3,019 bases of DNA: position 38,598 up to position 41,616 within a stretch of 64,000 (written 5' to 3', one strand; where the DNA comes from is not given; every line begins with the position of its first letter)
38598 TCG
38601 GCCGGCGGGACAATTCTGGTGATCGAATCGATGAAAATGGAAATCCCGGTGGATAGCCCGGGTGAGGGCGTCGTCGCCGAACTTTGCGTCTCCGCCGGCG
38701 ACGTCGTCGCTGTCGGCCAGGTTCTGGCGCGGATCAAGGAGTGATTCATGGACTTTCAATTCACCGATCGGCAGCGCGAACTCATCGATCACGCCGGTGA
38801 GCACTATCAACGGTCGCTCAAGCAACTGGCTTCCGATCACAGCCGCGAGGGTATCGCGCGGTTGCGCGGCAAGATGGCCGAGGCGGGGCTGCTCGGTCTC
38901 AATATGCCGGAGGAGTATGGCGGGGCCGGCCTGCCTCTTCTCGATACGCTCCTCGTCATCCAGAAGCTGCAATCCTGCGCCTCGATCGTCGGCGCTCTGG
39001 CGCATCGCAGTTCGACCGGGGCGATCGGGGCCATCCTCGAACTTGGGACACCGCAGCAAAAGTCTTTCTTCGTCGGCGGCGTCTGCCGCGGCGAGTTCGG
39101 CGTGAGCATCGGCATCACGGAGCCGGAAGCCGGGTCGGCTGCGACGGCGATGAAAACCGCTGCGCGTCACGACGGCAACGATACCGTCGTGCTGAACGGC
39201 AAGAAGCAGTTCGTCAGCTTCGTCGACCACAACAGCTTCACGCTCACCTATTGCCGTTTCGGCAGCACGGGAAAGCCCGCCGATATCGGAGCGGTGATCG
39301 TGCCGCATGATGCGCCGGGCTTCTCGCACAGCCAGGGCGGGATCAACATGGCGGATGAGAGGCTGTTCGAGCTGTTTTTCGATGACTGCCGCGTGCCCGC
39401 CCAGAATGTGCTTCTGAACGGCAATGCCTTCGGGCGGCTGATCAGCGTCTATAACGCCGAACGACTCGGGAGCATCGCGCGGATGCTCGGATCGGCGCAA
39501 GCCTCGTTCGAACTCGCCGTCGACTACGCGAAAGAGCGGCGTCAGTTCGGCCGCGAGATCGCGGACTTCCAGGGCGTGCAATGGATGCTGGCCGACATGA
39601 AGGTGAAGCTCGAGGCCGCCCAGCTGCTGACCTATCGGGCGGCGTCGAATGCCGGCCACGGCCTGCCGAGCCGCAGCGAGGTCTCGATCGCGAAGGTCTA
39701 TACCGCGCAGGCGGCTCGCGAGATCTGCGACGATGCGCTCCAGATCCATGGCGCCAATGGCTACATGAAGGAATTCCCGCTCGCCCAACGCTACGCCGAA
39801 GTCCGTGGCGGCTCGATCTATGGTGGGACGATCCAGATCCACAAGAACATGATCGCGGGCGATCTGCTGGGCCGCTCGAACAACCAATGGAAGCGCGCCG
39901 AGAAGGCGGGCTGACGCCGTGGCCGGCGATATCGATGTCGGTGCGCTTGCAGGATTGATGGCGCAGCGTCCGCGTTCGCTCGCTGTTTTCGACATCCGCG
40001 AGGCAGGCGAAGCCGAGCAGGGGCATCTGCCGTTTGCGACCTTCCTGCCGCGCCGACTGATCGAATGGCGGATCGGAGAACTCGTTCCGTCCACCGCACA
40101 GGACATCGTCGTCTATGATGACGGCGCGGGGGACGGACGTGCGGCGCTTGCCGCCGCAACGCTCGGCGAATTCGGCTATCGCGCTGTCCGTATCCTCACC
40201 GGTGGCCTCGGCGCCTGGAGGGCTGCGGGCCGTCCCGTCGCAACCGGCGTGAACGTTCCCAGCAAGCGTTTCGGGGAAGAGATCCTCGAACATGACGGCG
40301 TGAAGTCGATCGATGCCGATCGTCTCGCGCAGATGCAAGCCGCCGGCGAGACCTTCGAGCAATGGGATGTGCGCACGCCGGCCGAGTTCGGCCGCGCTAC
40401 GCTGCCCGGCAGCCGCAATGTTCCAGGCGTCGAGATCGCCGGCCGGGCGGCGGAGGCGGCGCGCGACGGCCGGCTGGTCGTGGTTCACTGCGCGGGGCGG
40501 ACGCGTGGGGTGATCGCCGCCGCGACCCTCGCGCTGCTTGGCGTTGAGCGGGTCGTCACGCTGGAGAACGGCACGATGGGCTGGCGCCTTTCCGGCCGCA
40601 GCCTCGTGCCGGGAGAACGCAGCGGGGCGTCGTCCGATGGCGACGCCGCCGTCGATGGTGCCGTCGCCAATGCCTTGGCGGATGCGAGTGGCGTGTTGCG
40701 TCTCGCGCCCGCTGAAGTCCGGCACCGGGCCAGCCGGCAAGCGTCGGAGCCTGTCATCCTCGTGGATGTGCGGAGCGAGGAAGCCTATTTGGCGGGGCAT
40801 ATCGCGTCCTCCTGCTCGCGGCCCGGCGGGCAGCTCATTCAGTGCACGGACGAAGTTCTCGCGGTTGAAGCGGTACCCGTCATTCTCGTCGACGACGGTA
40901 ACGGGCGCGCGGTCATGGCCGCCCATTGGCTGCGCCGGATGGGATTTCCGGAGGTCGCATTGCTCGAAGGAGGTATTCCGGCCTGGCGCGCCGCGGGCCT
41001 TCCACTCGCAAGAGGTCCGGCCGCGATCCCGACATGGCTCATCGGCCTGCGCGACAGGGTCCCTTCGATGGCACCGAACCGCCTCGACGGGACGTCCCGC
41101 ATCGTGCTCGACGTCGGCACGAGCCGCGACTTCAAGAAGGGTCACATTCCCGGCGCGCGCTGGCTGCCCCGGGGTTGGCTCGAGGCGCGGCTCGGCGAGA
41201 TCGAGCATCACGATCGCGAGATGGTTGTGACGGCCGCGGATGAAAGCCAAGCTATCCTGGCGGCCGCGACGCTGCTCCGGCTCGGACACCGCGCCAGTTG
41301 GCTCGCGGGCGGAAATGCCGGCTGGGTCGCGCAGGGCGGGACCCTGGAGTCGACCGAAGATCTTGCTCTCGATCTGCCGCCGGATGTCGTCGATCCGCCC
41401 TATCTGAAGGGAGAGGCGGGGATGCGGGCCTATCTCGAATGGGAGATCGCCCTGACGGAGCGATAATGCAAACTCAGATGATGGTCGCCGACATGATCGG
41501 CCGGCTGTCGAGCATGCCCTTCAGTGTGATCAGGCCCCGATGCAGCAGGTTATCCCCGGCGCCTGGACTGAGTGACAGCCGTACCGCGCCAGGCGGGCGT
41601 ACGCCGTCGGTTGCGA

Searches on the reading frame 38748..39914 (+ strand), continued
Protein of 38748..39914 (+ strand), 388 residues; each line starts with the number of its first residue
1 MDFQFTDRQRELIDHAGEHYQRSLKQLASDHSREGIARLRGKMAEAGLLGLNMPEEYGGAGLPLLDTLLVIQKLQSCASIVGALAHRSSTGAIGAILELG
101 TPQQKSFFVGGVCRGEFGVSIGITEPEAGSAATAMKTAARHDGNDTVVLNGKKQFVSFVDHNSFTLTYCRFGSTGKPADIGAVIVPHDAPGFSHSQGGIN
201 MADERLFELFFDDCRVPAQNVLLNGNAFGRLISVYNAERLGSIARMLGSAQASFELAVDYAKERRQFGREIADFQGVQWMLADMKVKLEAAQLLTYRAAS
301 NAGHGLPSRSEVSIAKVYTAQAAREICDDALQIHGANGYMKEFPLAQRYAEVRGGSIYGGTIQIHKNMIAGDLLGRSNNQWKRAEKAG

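Call 64: search_protein_families(library=pfam, proteins=[L002:52-1065:+, L003:20-1375:+, L005:751-2160:+, L013:16647-17813:+, L017:19323-20297:+])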
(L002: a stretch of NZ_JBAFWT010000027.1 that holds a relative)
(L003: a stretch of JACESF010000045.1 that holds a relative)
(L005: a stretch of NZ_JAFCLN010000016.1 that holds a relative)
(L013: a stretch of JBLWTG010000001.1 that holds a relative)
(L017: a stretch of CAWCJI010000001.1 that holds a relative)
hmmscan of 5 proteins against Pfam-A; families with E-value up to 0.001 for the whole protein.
L002:52-1065:+ (337 aa): 3 families
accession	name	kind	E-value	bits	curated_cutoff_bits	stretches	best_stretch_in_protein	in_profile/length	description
PF04542.20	Sigma70_r2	-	1.1e-13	51.2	24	1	53-116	2-69/71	Sigma-70 region 2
PF08281.18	Sigma70_r4_2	-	4.4e-10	39.5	25.7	1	148-197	4-53/54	Sigma-70, region 4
PF22233.2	PhyR_sigma-like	-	0.00062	20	27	0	152-196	1-45/50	Response regulator PhyR, sigma-like domain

L003:20-1375:+ (451 aa): 3 families
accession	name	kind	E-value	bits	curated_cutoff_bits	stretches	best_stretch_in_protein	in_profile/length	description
PF01977.22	UbiD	-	1.1e-58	198.3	23.3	1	100-296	7-206/206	3-octaprenyl-4-hydroxybenzoate carboxy-lyase Rift-related domain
PF20696.2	UbiD_C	-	4.6e-28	98.2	24.2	1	303-423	3-127/127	3-octaprenyl-4-hydroxybenzoate carboxy-lyase C-terminal domain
PF20695.2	UbiD_N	-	1.2e-12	48.1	24.3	1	11-84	2-74/78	3-octaprenyl-4-hydroxybenzoate carboxy-lyase N-terminal domain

L005:751-2160:+ (469 aa): 9 families
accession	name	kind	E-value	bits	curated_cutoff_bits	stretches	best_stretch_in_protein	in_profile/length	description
PF07992.20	Pyr_redox_2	-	4.6e-51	174.4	26.1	1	8-327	2-289/291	Pyridine nucleotide-disulphide oxidoreductase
PF02852.28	Pyr_redox_dim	-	2.5e-26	92.4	25.3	1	348-453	1-106/110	Pyridine nucleotide-disulphide oxidoreductase, dimerisation domain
PF00070.33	Pyr_redox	-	1.4e-18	67.6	22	1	177-254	1-79/82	Pyridine nucleotide-disulphide oxidoreductase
PF13450.12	NAD_binding_8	-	5.2e-07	30.3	21.9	0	11-43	1-34/68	NAD(P)-binding Rossmann-like domain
PF12831.13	FAD_oxidored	-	3.1e-06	27.2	27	0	8-51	1-45/416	FAD dependent oxidoreductase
PF00890.30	FAD_binding_2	-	4.1e-06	26.7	20.4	0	8-40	1-33/414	FAD binding domain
PF01266.30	DAO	-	1.7e-05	25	27.9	0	8-42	1-37/353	FAD dependent oxidoreductase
PF01134.28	GIDA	-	6.8e-05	22.5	22.1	0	8-78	1-66/391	Glucose inhibited division protein A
PF13738.12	Pyr_redox_3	-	9.5e-05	22.2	30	0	149-313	138-305/305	Pyridine nucleotide-disulphide oxidoreductase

L013:16647-17813:+ (388 aa): 4 families
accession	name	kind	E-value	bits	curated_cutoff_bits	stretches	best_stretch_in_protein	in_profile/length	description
PF02771.21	Acyl-CoA_dh_N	-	1.6e-18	67.6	22.9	1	7-119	2-110/113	Acyl-CoA dehydrogenase, N-terminal domain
PF00441.29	Acyl-CoA_dh_1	-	5.9e-16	59.4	22.4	1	248-361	16-132/150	Acyl-CoA dehydrogenase, C-terminal domain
PF02770.24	Acyl-CoA_dh_M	-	6.4e-11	42.7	33.3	1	130-223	5-97/97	Acyl-CoA dehydrogenase, middle domain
PF08028.16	Acyl-CoA_dh_2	-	7e-11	43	22.7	1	249-367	2-133/134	Acyl-CoA dehydrogenase, C-terminal domain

L017:19323-20297:+ (324 aa): 1 family
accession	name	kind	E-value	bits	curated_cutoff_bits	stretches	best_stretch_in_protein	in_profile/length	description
PF01145.31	Band_7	-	1.3e-19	71.4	23.6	1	82-267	3-170/176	SPFH domain / Band 7 family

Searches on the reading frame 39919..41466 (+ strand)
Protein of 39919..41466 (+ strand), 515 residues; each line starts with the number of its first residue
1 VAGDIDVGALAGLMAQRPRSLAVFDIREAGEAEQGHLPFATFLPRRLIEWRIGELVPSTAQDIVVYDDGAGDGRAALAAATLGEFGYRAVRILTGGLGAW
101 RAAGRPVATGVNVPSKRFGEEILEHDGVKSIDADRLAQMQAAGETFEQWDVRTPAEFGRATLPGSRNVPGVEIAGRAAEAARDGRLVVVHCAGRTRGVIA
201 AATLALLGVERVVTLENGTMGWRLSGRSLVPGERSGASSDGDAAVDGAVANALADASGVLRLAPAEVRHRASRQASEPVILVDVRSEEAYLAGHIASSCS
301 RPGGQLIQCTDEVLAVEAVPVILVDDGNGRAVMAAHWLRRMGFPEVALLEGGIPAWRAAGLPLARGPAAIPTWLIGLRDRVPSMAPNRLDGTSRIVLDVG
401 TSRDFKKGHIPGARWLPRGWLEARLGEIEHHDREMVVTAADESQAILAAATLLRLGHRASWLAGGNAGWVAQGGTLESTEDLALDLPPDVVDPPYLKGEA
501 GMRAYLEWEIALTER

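Call 5: search_protein_families(library=pfam, proteins=[window:39919-41466:+])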
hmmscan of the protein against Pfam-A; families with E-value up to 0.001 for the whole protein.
window:39919-41466:+ (515 aa): 1 family
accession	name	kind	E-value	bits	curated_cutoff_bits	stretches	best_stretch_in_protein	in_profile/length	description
PF00581.25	Rhodanese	-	1.3e-50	170.5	22.2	4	274-358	9-101/102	Rhodanese-like domain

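Call 12: search_protein_families(library=ncbifam, proteins=[window:39919-41466:+], max_evalue=0.00001)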
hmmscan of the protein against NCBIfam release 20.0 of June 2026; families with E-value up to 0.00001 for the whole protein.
window:39919-41466:+ (515 aa): 11 families
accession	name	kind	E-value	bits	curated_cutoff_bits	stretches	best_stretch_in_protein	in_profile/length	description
NF006444.0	PRK08762.1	equivalog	3.3e-47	161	449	4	16-111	25-118/387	molybdopterin-synthase adenylyltransferase MoeB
NF005902.0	PRK07878.1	equivalog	1.3e-18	67.1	647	1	130-223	288-382/392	adenylyltransferase/sulfurtransferase MoeZ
NF001195.0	PRK00162.1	equivalog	9.1e-12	45.2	102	0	272-360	14-100/108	thiosulfate sulfurtransferase GlpE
NF008557.0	PRK11493.1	equivalog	2.1e-11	43.5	250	0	42-169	68-203/281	3-mercaptopyruvate sulfurtransferase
NF045521.1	rhoda_near_glyco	subfamily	1.5e-10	41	145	0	18-110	29-118/144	rhodanese homology domain-containing protein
NF041203.1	rhodanese_LYCAU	equivalog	4.2e-10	39.4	115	0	60-107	76-123/126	rhodanese-related (seleno)protein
NF007627.0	PRK10287.1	equivalog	2.2e-08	34.2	102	0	147-210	21-86/104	thiosulfate sulfurtransferase PspE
NF008750.0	PRK11784.1-2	equivalog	3.2e-08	33.1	241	0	150-169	20-39/346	tRNA 2-selenouridine(34) synthase MnmH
NF005646.0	PRK07411.1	equivalog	3.5e-08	33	633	0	124-222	277-379/390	molybdopterin-synthase adenylyltransferase MoeB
NF033833.0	rhodan_ChrE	equivalog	2e-06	27.8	120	0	409-473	37-101/108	rhodanese family chromate resistance protein ChrE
NF008752.0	PRK11784.1-4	equivalog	3.1e-06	26.2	266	0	140-174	12-47/357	tRNA 2-selenouridine(34) synthase MnmH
